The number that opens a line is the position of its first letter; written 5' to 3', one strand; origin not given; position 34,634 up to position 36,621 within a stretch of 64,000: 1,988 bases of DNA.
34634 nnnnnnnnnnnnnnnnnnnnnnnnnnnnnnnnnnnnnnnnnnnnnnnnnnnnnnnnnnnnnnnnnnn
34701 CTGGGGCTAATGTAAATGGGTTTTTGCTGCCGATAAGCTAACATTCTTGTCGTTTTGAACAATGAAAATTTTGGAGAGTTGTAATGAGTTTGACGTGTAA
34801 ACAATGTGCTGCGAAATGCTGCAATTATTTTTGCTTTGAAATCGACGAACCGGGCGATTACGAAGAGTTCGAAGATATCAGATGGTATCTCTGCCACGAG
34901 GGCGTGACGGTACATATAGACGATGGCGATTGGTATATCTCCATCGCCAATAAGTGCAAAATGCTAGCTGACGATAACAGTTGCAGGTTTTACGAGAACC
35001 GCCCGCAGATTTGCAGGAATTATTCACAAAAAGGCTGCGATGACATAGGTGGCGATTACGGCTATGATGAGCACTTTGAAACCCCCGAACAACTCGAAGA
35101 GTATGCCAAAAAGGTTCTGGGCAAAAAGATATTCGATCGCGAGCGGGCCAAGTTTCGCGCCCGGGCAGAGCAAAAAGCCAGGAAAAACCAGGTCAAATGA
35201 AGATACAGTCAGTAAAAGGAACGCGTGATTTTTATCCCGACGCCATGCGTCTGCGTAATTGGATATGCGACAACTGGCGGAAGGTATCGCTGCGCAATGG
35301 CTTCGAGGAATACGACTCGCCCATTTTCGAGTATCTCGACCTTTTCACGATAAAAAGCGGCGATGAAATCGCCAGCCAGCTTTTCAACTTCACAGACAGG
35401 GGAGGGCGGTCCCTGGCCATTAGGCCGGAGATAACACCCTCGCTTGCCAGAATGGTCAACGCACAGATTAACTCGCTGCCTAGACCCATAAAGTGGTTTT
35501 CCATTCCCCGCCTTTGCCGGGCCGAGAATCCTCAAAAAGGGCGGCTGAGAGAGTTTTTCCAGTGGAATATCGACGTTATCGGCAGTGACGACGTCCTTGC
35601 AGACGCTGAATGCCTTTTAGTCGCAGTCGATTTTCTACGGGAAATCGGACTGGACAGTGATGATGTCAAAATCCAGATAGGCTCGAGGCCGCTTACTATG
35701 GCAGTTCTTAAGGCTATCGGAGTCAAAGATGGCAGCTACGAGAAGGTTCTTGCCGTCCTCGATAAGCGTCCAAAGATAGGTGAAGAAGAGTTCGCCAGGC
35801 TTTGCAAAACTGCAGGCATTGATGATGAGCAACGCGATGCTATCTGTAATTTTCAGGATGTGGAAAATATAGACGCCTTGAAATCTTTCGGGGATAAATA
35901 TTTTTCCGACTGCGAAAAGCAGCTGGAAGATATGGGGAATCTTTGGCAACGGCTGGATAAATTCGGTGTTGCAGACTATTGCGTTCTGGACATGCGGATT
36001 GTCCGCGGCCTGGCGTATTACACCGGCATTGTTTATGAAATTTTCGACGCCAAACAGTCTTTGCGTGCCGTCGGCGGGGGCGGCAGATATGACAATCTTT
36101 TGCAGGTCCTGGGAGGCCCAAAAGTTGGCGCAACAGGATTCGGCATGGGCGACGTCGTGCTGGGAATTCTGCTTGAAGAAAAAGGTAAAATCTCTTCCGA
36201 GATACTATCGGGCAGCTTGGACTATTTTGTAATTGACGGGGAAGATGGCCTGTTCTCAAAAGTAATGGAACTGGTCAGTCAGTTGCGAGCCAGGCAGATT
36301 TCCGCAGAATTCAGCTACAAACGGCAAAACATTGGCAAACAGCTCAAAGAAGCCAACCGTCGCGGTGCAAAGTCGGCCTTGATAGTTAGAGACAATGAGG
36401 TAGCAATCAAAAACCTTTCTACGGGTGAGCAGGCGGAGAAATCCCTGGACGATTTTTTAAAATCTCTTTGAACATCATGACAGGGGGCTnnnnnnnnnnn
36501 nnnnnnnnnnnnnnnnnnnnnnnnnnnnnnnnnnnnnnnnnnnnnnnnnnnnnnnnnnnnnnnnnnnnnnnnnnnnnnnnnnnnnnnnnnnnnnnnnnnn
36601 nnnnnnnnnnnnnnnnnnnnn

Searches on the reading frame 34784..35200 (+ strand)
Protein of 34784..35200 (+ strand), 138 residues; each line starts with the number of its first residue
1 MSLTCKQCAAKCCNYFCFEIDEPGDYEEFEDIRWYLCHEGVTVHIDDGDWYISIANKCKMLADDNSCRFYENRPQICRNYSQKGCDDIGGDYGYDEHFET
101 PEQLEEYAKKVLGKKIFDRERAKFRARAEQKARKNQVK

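Call 5: search_protein_families(library=pfam, proteins=[window:34784-35200:+], max_evalue=1)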
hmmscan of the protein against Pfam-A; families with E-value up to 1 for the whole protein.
window:34784-35200:+ (138 aa): 1 family
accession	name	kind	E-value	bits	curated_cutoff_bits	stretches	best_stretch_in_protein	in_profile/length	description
PF03692.20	CxxCxxCC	-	1.8e-06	29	23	1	5-83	2-72/85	Putative zinc- or iron-chelating domain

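Call 6: search_protein_families(library=ncbifam, proteins=[window:34784-35200:+], max_evalue=1)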
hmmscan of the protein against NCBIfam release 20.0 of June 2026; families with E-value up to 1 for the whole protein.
window:34784-35200:+ (138 aa): 0 families

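Call 54: search_protein_families(library=padloc, proteins=[window:34784-35200:+], max_evalue=1)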
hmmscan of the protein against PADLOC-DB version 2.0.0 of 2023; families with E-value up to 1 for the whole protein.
window:34784-35200:+ (138 aa): 0 families

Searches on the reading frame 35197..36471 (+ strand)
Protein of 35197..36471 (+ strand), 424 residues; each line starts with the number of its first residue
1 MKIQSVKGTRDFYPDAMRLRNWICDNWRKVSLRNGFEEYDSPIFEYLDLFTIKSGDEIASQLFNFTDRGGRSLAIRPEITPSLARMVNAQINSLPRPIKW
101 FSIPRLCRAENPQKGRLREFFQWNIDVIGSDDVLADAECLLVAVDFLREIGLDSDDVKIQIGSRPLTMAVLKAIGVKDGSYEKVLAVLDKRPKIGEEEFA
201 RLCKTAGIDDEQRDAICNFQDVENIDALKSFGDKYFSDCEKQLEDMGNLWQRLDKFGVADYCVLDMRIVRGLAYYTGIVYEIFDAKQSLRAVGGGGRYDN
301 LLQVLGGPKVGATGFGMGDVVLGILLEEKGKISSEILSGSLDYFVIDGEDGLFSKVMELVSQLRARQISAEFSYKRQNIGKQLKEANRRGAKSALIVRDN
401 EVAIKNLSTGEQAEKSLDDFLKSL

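Call 5: search_protein_families(library=pfam, proteins=[window:35197-36471:+], max_evalue=1)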
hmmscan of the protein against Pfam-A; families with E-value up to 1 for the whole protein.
window:35197-36471:+ (424 aa): 5 families
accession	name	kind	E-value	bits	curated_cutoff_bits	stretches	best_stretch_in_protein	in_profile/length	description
PF13393.11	tRNA-synt_His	-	3.2e-49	168.3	25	1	8-317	1-303/308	Histidyl-tRNA synthetase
PF03129.25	HGTP_anticodon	-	2.8e-08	34.3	21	1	351-422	13-89/94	Anticodon binding domain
PF00587.30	tRNA-synt_2b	-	1.1e-06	29.2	29.3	1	63-157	1-101/179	tRNA synthetase class II core domain (G, H, P, S and T)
PF01409.25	tRNA-synt_2d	-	0.011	15.6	19.8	1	63-153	69-157/246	tRNA synthetases class II core domain (F)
PF12745.12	HGTP_anticodon2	-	0.06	13.3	24.4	1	354-422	20-98/261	Anticodon binding domain of tRNAs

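Call 6: search_protein_families(library=ncbifam, proteins=[window:35197-36471:+], max_evalue=1)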
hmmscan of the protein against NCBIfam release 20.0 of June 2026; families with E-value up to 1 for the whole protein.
window:35197-36471:+ (424 aa): 25 families
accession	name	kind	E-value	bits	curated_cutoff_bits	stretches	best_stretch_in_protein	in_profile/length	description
TIGR00442.1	hisS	equivalog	3.9e-101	339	286.75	1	4-415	1-404/406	histidine--tRNA ligase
NF009085.0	PRK12420.1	equivalog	3e-64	217.9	540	1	1-410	2-412/426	histidine--tRNA ligase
TIGR00443.1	hisZ_biosyn_reg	equivalog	3e-57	194.1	271.65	1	10-317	1-303/314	ATP phosphoribosyltransferase regulatory subunit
NF008942.0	PRK12292.2-5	equivalog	1.1e-46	159.3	643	1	6-406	12-404/434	ATP phosphoribosyltransferase regulatory subunit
NF008941.0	PRK12292.2-4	equivalog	2.3e-44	151.9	447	1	7-317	11-315/393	ATP phosphoribosyltransferase regulatory subunit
NF008936.0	PRK12292.1-3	equivalog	6.1e-37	127.4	492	1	7-399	9-393/406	ATP phosphoribosyltransferase regulatory subunit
NF008940.0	PRK12292.2-3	equivalog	3.1e-34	118.4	450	1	3-368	3-360/404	ATP phosphoribosyltransferase regulatory subunit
NF008938.0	PRK12292.1-6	equivalog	3.8e-27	95.2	833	1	6-307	9-306/420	ATP phosphoribosyltransferase regulatory subunit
NF008945.0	PRK12292.3-3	equivalog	1.3e-26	93.6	409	1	7-318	4-295/368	ATP phosphoribosyltransferase regulatory subunit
NF009086.0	PRK12421.1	equivalog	3.9e-24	85.3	318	1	34-318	38-319/389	ATP phosphoribosyltransferase regulatory subunit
NF008953.0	PRK12295.1-6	equivalog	6.2e-24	84.6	384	2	32-205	24-191/384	ATP phosphoribosyltransferase regulatory subunit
NF008950.0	PRK12295.1-3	equivalog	4.9e-20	72.2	492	2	34-185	27-172/387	ATP phosphoribosyltransferase regulatory subunit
NF008939.0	PRK12292.2-1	equivalog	1.9e-19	69.7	335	1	1-317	1-311/391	ATP phosphoribosyltransferase regulatory subunit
NF008935.0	PRK12292.1-1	equivalog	1.4e-18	67.1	350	1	33-317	34-308/382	ATP phosphoribosyltransferase regulatory subunit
NF008943.0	PRK12292.3-1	equivalog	2.2e-17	63.2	690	1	7-300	28-310/403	ATP phosphoribosyltransferase regulatory subunit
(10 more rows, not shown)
